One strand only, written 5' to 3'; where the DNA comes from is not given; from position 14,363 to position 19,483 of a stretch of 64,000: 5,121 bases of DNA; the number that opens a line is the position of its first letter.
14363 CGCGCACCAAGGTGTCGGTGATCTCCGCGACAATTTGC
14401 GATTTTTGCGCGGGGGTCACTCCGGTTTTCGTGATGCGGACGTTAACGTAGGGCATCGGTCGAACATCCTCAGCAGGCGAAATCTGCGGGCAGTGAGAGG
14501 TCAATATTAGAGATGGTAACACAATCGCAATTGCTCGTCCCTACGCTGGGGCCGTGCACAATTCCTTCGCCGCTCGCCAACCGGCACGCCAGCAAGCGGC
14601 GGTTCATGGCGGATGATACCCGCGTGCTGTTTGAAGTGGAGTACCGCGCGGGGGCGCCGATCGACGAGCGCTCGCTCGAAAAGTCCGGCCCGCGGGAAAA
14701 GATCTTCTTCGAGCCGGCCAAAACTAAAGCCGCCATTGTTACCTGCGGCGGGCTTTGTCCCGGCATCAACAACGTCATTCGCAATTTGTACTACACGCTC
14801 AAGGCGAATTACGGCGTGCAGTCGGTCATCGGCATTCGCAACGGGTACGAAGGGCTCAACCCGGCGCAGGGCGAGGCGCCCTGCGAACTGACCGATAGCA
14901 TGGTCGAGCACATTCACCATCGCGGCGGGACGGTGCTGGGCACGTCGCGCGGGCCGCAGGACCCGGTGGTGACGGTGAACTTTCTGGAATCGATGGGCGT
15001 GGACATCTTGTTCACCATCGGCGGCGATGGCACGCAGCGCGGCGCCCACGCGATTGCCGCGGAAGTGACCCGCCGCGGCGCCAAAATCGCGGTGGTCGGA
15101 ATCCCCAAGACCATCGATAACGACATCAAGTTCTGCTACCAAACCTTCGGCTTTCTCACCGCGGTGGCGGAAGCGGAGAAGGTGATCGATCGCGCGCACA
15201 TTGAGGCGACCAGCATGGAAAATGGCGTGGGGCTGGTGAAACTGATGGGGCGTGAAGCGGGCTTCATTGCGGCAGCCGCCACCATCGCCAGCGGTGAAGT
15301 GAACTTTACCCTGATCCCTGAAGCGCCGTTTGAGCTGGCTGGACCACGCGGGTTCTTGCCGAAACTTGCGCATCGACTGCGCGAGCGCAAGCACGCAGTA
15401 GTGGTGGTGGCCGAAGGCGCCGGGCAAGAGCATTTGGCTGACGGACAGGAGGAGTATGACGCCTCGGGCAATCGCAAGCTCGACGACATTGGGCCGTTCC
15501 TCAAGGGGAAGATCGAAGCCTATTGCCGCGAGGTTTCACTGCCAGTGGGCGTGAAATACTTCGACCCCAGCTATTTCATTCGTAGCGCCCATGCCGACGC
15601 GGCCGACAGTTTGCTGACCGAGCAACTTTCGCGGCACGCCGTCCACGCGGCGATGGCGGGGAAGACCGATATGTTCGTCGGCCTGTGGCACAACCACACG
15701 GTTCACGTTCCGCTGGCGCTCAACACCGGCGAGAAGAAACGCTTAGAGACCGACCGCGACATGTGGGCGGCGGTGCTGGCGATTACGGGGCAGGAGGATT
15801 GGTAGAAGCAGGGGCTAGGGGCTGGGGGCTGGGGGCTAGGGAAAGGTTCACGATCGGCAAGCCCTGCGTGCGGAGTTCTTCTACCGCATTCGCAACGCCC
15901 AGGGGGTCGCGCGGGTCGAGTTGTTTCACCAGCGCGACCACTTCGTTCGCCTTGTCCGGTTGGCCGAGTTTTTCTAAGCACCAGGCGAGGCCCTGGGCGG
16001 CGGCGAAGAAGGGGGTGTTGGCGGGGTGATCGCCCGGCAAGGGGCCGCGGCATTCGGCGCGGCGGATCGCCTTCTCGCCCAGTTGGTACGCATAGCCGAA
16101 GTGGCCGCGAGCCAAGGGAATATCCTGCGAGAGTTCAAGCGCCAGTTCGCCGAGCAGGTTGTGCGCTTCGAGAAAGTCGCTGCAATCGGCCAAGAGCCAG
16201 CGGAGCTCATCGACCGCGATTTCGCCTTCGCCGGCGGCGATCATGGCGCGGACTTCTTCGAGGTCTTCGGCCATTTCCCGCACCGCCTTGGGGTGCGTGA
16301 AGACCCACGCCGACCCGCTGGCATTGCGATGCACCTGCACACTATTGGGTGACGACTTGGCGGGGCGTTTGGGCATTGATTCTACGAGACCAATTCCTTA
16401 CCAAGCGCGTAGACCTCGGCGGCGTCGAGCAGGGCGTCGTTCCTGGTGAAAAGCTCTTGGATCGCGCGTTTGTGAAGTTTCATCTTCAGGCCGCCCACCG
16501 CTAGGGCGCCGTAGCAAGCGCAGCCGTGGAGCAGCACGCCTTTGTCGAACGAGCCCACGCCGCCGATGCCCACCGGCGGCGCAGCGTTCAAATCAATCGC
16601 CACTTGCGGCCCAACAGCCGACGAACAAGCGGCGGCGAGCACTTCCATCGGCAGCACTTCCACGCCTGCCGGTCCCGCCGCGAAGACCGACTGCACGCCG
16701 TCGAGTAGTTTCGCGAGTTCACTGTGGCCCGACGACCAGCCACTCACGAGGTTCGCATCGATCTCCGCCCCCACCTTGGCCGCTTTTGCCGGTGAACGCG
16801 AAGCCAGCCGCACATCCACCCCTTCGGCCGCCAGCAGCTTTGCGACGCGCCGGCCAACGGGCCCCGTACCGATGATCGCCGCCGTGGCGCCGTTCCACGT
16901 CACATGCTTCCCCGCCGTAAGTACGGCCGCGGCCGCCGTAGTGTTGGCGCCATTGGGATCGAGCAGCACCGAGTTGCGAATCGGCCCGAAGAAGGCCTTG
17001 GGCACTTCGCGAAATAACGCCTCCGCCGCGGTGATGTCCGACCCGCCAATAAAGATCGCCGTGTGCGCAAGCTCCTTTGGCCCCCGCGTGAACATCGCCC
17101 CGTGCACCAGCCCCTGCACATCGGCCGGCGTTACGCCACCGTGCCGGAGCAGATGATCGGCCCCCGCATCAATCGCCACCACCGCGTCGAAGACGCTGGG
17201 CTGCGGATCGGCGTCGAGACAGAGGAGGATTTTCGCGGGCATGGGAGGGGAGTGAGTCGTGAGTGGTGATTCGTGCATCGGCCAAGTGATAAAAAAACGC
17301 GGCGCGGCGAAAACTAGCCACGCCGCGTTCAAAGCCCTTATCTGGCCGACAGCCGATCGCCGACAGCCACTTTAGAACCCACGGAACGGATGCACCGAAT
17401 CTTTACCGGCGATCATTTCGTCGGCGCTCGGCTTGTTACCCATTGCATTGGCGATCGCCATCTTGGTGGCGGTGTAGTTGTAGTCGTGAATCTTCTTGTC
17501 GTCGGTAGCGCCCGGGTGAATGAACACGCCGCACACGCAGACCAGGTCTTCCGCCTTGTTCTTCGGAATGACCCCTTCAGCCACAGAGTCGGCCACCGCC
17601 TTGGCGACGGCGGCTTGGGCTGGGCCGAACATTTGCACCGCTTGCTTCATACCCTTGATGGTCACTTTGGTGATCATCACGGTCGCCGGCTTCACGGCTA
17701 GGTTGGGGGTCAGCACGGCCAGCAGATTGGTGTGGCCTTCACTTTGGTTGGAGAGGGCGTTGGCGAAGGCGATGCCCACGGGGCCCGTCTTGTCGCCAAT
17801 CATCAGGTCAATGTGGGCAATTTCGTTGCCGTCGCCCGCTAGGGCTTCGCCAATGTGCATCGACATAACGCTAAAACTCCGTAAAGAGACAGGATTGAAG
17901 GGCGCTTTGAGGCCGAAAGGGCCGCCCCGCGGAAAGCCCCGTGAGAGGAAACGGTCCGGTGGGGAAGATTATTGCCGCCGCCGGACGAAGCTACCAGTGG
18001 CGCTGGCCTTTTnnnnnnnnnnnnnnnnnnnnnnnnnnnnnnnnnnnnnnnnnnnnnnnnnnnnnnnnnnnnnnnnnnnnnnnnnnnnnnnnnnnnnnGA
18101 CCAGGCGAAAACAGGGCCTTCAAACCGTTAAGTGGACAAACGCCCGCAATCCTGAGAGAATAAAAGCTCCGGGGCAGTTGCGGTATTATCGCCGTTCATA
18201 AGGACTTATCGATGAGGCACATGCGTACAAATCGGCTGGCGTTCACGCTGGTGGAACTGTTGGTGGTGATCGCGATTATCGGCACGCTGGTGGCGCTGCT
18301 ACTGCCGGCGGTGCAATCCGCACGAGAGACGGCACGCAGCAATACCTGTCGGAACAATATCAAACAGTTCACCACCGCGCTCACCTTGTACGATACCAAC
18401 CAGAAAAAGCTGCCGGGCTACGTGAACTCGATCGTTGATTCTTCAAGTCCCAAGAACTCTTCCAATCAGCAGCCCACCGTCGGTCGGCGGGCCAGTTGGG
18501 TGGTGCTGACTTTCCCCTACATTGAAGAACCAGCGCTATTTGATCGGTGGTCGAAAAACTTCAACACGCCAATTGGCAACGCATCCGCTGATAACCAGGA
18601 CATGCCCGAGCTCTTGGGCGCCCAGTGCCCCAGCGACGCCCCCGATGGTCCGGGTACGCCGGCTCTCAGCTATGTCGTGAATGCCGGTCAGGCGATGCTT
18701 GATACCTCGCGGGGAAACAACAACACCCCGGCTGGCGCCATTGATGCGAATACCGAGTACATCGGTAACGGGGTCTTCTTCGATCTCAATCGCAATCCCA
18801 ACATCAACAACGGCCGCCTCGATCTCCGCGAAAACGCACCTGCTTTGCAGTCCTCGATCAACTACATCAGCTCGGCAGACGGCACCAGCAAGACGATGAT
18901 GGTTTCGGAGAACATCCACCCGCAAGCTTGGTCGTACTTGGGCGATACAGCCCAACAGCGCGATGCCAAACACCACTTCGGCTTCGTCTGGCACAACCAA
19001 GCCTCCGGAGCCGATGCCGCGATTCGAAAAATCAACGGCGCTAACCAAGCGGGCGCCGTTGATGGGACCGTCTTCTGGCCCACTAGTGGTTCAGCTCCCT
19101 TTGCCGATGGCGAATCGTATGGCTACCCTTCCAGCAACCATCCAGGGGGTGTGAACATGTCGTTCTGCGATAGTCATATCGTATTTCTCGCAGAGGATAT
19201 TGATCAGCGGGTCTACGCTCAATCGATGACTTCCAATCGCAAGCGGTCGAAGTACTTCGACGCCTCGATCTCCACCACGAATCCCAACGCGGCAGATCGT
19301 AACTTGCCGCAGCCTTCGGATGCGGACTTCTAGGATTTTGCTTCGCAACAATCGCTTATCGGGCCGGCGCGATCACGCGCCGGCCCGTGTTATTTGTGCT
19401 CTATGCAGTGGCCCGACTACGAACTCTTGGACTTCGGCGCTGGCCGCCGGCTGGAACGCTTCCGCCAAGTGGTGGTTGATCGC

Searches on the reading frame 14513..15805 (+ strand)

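Call 12: search_protein_families(library=pfam, proteins=[window:14513-15805:+], max_evalue=0.001)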
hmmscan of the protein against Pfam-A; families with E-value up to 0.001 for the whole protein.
window:14513-15805:+ (430 aa): 1 family
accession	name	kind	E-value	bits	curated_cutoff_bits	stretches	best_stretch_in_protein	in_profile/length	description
PF00365.25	PFK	-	1.1e-57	196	30.9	1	73-379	2-276/277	Phosphofructokinase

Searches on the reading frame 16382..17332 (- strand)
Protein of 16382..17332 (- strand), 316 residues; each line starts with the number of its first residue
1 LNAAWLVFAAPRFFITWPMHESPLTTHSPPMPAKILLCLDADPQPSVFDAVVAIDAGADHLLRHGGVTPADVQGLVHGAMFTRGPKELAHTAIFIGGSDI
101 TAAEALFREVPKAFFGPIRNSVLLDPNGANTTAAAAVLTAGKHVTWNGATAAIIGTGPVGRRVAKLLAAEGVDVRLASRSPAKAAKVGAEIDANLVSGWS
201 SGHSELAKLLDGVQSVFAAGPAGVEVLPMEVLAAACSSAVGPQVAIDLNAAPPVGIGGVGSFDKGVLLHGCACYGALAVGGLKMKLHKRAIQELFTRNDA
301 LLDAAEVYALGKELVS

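Call 12: search_protein_families(library=pfam, proteins=[window:16382-17332:-], max_evalue=0.001)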
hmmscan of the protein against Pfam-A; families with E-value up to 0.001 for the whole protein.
window:16382-17332:- (316 aa): 7 families
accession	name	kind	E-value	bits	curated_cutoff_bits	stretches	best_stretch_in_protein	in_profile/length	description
PF09176.16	Mpt_N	-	9.7e-33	112.6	27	1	47-127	1-81/81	Methylene-tetrahydromethanopterin dehydrogenase, N-terminal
PF13460.12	NAD_binding_10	-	5.2e-08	33.4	27.2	1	155-223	2-71/184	NAD(P)H-binding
PF05368.20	NmrA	-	7.8e-06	26.1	27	1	155-236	10-94/298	NmrA-like family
PF01488.26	Shikimate_DH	-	1.1e-05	25.9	24.3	1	145-249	9-112/138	Shikimate / quinate 5-dehydrogenase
PF02826.25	2-Hacid_dh_C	-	3.2e-05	23.8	25.1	1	145-188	33-79/178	D-isomer specific 2-hydroxyacid dehydrogenase, NAD binding domain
PF02737.24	3HCDH_N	-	9.2e-05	22.9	22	1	151-203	2-54/180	3-hydroxyacyl-CoA dehydrogenase, NAD binding domain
PF03807.23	F420_oxidored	-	0.00014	22.8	21.6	1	152-195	3-48/94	NADP oxidoreductase coenzyme F420-dependent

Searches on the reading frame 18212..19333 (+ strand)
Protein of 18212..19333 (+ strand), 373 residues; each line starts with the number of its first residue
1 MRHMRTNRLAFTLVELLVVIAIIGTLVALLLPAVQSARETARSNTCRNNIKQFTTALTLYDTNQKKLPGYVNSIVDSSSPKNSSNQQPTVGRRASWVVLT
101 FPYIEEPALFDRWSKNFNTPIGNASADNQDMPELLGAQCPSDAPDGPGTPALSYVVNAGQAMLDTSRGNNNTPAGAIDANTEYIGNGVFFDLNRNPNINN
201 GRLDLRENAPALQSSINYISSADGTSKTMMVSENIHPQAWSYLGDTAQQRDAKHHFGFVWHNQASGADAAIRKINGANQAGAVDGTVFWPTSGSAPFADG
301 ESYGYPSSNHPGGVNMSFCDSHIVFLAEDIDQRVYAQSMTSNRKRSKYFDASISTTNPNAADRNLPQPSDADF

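Call 12: search_protein_families(library=pfam, proteins=[window:18212-19333:+], max_evalue=0.001)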
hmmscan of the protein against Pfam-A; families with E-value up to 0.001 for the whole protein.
window:18212-19333:+ (373 aa): 2 families
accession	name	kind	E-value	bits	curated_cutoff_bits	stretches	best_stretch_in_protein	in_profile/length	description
PF07596.16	SBP_bac_10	-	1.5e-31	110.9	23.3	1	35-332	1-267/268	Protein of unknown function (DUF1559)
PF07963.17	N_methyl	-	3.3e-05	23.7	21.2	1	7-31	3-27/27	Prokaryotic N-terminal methylation motif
